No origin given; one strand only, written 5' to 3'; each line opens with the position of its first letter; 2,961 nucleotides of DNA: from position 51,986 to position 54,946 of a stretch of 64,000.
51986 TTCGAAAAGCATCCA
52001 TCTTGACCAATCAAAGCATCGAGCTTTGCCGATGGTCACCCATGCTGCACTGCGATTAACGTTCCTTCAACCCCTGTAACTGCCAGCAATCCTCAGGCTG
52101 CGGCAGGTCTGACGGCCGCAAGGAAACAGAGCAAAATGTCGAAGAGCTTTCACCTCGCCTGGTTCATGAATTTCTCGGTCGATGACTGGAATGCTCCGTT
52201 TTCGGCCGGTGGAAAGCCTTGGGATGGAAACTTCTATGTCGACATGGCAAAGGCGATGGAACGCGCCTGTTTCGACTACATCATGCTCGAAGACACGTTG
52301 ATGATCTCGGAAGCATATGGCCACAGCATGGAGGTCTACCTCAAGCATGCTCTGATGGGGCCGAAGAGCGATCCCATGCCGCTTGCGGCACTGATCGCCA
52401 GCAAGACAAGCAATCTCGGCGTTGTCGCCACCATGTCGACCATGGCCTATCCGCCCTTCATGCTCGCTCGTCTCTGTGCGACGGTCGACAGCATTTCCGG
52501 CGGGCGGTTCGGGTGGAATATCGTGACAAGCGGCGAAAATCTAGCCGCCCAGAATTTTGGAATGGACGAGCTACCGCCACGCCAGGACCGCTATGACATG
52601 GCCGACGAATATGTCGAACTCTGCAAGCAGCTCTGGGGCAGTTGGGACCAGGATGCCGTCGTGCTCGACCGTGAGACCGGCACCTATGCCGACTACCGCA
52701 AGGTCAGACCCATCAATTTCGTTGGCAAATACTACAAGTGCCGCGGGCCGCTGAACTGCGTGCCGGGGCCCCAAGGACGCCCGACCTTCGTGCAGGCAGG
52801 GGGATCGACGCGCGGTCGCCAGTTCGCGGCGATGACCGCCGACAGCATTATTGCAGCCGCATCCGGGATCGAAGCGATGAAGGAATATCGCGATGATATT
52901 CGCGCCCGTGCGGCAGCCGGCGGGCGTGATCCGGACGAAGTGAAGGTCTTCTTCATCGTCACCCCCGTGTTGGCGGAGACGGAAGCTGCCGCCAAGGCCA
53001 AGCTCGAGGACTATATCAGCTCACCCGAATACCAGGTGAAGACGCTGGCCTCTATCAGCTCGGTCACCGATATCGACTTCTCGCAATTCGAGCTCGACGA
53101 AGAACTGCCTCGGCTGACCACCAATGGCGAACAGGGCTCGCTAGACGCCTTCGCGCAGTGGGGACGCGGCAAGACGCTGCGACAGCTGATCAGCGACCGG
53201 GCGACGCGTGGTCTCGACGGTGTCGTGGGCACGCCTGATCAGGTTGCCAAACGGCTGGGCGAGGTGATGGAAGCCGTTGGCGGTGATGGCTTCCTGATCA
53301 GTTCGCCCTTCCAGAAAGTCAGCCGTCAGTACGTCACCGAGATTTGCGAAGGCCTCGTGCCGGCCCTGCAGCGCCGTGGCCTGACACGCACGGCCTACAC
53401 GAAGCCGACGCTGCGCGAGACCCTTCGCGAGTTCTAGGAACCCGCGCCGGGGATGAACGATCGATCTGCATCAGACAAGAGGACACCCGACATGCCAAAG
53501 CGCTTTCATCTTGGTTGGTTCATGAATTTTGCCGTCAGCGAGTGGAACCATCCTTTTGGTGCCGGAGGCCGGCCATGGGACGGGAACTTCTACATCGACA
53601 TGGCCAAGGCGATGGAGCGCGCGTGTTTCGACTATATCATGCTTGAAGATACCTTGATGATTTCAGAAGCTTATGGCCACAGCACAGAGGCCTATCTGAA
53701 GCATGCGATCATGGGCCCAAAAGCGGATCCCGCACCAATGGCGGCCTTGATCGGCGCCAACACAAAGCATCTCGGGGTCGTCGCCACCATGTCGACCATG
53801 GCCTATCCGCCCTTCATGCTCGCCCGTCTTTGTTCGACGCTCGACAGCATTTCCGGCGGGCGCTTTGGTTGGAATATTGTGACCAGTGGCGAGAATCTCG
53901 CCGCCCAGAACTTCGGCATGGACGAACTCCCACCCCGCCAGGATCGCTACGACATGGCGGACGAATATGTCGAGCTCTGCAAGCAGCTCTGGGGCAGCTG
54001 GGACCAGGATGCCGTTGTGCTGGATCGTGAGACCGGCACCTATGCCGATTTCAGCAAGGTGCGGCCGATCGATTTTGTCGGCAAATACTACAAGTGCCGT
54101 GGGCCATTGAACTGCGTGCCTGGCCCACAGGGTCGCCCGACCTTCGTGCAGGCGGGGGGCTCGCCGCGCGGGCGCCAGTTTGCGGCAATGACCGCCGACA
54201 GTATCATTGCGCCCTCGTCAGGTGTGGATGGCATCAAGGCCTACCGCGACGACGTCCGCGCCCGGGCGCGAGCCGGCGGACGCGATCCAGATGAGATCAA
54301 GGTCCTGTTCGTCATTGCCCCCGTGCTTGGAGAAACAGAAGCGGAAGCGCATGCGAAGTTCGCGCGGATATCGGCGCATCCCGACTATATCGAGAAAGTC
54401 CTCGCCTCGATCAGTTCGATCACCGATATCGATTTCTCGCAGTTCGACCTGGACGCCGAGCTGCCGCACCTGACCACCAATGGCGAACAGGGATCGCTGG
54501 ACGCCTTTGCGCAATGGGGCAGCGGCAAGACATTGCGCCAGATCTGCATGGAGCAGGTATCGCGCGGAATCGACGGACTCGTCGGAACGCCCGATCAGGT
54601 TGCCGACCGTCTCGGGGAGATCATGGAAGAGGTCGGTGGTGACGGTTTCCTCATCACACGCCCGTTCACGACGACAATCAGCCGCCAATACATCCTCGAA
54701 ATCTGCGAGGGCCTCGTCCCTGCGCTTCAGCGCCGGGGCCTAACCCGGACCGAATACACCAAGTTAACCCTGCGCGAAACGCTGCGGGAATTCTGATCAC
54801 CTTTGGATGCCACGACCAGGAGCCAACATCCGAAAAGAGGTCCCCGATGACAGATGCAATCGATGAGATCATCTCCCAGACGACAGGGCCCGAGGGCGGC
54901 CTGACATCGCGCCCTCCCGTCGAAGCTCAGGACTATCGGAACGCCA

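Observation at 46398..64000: Candidate undescribed flavin-dependent C-N cleaving catabolic system (3 NtaA-family + 1 LLM monooxygenase, 2 reductases, RibB, dual-SBP importer, AllE)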

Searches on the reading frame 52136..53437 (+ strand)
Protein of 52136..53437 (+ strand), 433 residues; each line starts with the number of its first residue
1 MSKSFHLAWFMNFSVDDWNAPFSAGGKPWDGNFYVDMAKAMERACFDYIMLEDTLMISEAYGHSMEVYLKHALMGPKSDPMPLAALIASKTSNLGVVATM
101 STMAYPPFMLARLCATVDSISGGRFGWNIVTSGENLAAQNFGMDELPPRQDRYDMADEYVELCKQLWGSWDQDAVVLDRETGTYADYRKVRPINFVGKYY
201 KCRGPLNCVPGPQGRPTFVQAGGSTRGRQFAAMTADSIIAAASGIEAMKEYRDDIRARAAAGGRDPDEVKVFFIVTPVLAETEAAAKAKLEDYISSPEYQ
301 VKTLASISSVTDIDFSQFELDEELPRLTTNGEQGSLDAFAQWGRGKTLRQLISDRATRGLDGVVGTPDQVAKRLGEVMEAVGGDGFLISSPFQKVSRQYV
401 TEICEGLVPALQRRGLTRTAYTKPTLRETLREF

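Call 4: search_protein_families(library=ncbifam, proteins=[window:52136-53437:+], max_evalue=0.00001)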
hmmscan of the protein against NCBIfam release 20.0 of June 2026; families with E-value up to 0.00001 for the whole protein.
window:52136-53437:+ (433 aa): 12 families
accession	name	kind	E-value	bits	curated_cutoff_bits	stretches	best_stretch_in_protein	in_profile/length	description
TIGR03860.1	FMN_nitrolo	subfamily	3.8e-121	404.8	279.7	1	15-428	12-421/422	NtaA/DmoA family FMN-dependent monooxygenase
TIGR03612.1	RutA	equivalog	7.4e-23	81.6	498.3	2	82-169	69-157/355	pyrimidine utilization protein A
TIGR03619.1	F420_Rv2161c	subfamily_domain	1.4e-21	77.2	166.9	2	36-169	2-132/247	TIGR03619 family F420-dependent LLM class oxidoreductase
TIGR04021.1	LLM_DMSO2_sfnG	equivalog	2e-19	70.2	382.95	1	29-296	25-255/350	dimethylsulfone monooxygenase SfnG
TIGR03565.1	alk_sulf_monoox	equivalog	5.3e-16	58.6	518.2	1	79-390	54-328/346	FMNH2-dependent alkanesulfonate monooxygenase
TIGR03560.1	F420_Rv1855c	subfamily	2.9e-15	56.7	231.4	1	63-270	35-223/227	TIGR03560 family F420-dependent LLM class oxidoreductase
NF001939.1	PRK00719.1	subfamily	1.8e-14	53.3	510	1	79-414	54-349/373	alkanesulfonate monooxygenase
TIGR03557.1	F420_G6P_family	subfamily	3.1e-09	36.4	210.4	1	87-168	56-137/316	TIGR03557 family F420-dependent LLM class oxidoreductase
TIGR04024.1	F420_NP1902A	hypoth_equivalog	2e-07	30.1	345.4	0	80-144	42-107/330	TIGR04024 family LLM class F420-dependent oxidoreductase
TIGR03571.1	lucif_BA3436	subfamily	2.6e-06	26.9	303.9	0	34-127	33-117/304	TIGR03571 family LLM class oxidoreductase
TIGR03564.1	F420_MSMEG_4879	subfamily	4.7e-06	26.4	234.25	0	77-300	23-225/265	TIGR03564 family F420-dependent LLM class oxidoreductase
TIGR03885.1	flavin_revert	hypoth_equivalog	6.8e-06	25.5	398.7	0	83-168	53-135/315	TIGR03885 family FMN-dependent LLM class oxidoreductase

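Call 10: search_solved_structures(query=window:52136-53437:+, max_evalue=1e-10)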
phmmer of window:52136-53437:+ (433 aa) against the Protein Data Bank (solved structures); distinct sequences matched with E-value up to 1e-10: 16.
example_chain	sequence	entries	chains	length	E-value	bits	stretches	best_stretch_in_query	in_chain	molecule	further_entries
5tlc_A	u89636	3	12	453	4e-78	266.4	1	29-430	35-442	Dibenzothiophene desulfurization enzyme A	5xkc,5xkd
6ak1_A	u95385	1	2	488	7.7e-76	258.8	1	5-429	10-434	Dimethyl-sulfide monooxygenase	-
1yw1_A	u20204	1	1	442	3.8e-70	240.1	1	14-430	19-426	PROTEIN YTNJ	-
6ask_A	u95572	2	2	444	3.8e-70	240.1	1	14-430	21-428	Putative monooxygenase MoxC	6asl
1tvl_A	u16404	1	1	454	4.2e-70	240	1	14-430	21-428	protein YTNJ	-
3b9n_A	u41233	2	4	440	5e-65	223.2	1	17-430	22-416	Alkane monooxygenase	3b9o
6lr1_A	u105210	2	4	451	1.5e-59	205.2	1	5-429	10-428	Hexachlorobenzene oxidative dehalogenase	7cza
5w48_A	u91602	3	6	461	2.1e-59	204.7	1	33-430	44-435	Riboflavin Lyase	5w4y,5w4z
7e36_B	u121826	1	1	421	1.2e-57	198.9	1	17-430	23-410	FMN-dependent oxidoreductase (Nitrilotriacetate monooxygenase family)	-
3sdo_A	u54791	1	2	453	1.9e-53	185.1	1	17-428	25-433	Nitrilotriacetate monooxygenase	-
5dqp_A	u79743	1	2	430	1.4e-46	162.4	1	78-430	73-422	EDTA monooxygenase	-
7e36_A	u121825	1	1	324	1.7e-25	93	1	82-264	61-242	Alkanesulfonate monooxygenase SsuD/methylene tetrahydromethanopterin reductase-like flavin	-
6sgg_AAA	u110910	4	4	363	5.1e-18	68.4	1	82-173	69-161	Pyrimidine monooxygenase RutA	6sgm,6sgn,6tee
6sgl_AAA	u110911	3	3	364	5.1e-18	68.3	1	82-173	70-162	Pyrimidine monooxygenase RutA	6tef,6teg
5wan_A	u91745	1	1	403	8.4e-18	67.6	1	82-173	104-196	Pyrimidine monooxygenase RutA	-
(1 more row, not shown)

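Call 65: list_cluster_members(proteins=[window:52136-53437:+, window:54847-55407:+, window:55459-56169:+, window:57285-57824:+, window:59602-60432:+, window:61431-62129:+, window:62126-62941:+, window:50702-51652:-])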
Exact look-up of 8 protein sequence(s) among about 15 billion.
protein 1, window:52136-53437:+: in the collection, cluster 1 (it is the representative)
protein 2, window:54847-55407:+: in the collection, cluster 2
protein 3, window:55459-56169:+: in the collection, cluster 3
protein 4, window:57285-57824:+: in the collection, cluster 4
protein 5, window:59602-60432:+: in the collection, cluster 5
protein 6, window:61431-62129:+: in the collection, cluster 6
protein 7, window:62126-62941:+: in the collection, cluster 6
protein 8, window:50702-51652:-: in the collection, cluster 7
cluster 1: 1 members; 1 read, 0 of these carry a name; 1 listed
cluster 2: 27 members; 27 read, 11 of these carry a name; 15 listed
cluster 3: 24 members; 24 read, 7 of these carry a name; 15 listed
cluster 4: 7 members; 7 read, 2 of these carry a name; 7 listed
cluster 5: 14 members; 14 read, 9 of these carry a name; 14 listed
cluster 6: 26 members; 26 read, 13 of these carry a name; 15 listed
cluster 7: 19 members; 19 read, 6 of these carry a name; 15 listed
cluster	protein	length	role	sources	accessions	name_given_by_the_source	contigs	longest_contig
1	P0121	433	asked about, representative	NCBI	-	-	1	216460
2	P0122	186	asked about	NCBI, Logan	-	-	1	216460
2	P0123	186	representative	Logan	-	-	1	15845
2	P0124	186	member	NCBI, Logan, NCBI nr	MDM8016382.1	MAG: flavin reductase [Rhizobium sp.] | flavin reductase [Rhizobium sp.]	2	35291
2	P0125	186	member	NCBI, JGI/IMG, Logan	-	flavin reductase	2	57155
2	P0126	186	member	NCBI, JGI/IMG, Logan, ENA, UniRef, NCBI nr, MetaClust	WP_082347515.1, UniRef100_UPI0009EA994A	flavin reductase [Rhizobium sp. AAP116] | flavin reductase n=1 Tax=Rhizobium sp. AAP116 TaxID=1523429 RepID=UPI0009EA994A | \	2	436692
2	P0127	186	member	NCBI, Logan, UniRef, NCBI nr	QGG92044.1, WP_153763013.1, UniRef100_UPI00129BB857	FMN reductase [Agrobacterium sp. MA01] | flavin reductase n=1 Tax=Agrobacterium sp. MA01 TaxID=2664893 RepID=UPI00129BB857 | flavin reductase [Agrobacterium sp. MA01]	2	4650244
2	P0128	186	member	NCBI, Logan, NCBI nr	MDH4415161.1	MAG: flavin reductase [Rhizobium sp.] | flavin reductase [Rhizobium sp.]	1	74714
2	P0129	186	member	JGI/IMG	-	flavin reductase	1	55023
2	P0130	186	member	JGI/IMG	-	flavin reductase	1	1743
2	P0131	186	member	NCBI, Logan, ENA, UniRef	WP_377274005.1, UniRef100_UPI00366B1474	flavin reductase [Rhizobium sp. R86522] | flavin reductase n=1 Tax=Rhizobium sp. R86522 TaxID=3093861 RepID=UPI00366B1474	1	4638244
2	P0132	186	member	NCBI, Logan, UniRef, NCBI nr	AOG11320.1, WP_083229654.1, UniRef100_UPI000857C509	flavin reductase [Agrobacterium sp. RAC06] | flavin reductase n=1 Tax=Agrobacterium sp. RAC06 TaxID=1842536 RepID=UPI000857C509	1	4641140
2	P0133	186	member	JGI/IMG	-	flavin reductase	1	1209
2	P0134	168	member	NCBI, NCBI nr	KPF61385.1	FMN reductase [Rhizobium sp. AAP116]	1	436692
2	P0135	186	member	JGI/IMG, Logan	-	-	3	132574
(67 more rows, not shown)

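Call 67: search_solved_structures(query=window:52136-53437:+, max_evalue=1e-60, show_alignments=3)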
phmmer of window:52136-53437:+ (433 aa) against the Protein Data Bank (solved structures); distinct sequences matched with E-value up to 1e-60: 6.
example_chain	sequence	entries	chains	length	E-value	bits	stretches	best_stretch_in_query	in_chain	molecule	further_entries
5tlc_A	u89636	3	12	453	4e-78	266.4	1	29-430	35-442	Dibenzothiophene desulfurization enzyme A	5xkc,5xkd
6ak1_A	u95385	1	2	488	7.7e-76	258.8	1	5-429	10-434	Dimethyl-sulfide monooxygenase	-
1yw1_A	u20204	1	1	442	3.8e-70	240.1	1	14-430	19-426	PROTEIN YTNJ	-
6ask_A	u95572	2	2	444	3.8e-70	240.1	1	14-430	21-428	Putative monooxygenase MoxC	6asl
1tvl_A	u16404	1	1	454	4.2e-70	240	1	14-430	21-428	protein YTNJ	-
3b9n_A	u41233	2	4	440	5e-65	223.2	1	17-430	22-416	Alkane monooxygenase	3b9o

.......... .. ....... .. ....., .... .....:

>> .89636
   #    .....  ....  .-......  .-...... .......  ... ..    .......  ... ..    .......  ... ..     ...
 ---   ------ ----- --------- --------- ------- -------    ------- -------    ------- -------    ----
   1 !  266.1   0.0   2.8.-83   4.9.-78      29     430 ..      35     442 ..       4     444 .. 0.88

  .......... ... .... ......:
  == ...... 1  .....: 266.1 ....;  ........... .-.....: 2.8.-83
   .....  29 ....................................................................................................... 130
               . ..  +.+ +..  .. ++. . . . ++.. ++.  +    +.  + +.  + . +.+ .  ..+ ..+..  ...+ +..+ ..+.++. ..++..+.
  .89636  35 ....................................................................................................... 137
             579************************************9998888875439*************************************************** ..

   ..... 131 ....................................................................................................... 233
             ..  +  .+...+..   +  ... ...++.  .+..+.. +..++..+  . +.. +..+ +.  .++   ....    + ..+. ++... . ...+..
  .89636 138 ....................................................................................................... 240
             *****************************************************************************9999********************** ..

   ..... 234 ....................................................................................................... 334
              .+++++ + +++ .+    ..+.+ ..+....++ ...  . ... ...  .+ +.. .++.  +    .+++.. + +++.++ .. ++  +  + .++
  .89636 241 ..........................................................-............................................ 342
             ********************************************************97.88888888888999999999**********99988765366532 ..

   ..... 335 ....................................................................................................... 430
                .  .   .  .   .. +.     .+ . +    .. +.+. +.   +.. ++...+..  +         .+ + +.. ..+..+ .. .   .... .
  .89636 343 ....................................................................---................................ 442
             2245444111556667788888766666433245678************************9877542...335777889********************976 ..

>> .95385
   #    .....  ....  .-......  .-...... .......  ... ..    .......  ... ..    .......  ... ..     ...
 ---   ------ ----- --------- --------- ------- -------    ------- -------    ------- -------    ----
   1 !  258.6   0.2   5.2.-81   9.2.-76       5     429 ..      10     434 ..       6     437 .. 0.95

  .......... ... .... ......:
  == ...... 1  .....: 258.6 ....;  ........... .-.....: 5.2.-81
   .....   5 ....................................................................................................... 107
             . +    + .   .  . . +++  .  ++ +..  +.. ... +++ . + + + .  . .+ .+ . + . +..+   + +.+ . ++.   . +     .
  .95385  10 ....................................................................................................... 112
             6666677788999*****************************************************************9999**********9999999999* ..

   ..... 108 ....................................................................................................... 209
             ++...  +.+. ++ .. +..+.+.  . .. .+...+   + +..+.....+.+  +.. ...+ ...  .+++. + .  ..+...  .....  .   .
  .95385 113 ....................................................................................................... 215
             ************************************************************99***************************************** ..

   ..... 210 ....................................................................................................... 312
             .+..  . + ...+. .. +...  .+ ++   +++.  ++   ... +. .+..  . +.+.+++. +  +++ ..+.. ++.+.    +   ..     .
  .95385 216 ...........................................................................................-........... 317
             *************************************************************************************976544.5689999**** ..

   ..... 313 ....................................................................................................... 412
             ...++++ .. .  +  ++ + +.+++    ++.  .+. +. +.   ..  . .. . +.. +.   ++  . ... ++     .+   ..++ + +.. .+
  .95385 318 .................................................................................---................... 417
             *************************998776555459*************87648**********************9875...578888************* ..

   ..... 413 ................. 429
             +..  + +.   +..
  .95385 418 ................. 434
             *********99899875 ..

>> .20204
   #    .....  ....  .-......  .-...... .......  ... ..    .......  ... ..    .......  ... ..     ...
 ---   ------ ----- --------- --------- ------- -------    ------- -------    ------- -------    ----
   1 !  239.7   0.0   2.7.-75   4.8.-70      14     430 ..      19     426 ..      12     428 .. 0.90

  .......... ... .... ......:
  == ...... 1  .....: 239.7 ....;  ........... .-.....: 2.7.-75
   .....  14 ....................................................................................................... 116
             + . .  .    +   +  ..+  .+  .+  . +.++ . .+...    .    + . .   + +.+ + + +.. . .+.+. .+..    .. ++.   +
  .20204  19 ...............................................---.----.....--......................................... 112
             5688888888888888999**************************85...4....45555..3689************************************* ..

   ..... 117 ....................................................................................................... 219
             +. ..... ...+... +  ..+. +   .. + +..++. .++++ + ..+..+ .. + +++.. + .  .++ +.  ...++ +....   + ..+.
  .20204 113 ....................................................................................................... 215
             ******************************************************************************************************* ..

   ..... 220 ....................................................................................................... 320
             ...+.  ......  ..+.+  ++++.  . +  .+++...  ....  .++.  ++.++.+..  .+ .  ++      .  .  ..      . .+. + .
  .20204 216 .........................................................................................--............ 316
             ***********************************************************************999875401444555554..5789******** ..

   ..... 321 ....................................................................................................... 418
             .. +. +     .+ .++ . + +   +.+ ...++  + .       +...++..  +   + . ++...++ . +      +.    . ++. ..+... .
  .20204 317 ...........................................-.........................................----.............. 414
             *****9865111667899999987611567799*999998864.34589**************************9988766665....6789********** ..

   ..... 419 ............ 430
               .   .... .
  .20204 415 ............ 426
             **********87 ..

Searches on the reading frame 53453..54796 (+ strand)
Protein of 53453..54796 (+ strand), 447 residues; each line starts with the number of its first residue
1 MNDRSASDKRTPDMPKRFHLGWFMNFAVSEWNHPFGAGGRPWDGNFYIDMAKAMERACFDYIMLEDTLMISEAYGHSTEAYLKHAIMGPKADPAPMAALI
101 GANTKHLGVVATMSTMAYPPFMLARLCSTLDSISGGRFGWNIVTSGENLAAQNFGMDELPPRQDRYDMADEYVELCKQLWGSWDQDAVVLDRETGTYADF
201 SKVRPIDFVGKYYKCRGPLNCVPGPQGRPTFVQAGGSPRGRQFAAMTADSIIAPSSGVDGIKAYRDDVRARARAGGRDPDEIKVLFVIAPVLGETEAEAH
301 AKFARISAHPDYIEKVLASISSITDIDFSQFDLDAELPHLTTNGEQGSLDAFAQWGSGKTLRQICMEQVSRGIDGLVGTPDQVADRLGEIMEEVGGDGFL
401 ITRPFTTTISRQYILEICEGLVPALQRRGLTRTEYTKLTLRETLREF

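Call 4: search_protein_families(library=ncbifam, proteins=[window:53453-54796:+], max_evalue=0.00001)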
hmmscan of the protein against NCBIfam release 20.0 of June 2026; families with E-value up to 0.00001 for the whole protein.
window:53453-54796:+ (447 aa): 9 families
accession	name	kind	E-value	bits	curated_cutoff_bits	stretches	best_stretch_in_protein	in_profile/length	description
TIGR03860.1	FMN_nitrolo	subfamily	7.1e-122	407.2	279.7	1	28-442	12-421/422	NtaA/DmoA family FMN-dependent monooxygenase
TIGR03612.1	RutA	equivalog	6.6e-22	78.5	498.3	1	97-182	71-157/355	pyrimidine utilization protein A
TIGR04021.1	LLM_DMSO2_sfnG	equivalog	1e-18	67.8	382.95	1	42-309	25-255/350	dimethylsulfone monooxygenase SfnG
TIGR03619.1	F420_Rv2161c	subfamily_domain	1.2e-18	67.6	166.9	1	50-294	3-224/247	TIGR03619 family F420-dependent LLM class oxidoreductase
TIGR03565.1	alk_sulf_monoox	equivalog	1.5e-14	53.8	518.2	1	96-401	58-326/346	FMNH2-dependent alkanesulfonate monooxygenase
TIGR03560.1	F420_Rv1855c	subfamily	2.4e-13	50.4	231.4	1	49-283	17-223/227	TIGR03560 family F420-dependent LLM class oxidoreductase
NF001939.1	PRK00719.1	subfamily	2e-12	46.6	510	1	96-402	58-327/373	alkanesulfonate monooxygenase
TIGR03557.1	F420_G6P_family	subfamily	7.9e-08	31.8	210.4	1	101-182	57-138/316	TIGR03557 family F420-dependent LLM class oxidoreductase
TIGR03857.1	F420_MSMEG_2249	hypoth_equivalog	9.3e-06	25.1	218.4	0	98-305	47-230/329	TIGR03857 family LLM class F420-dependent oxidoreductase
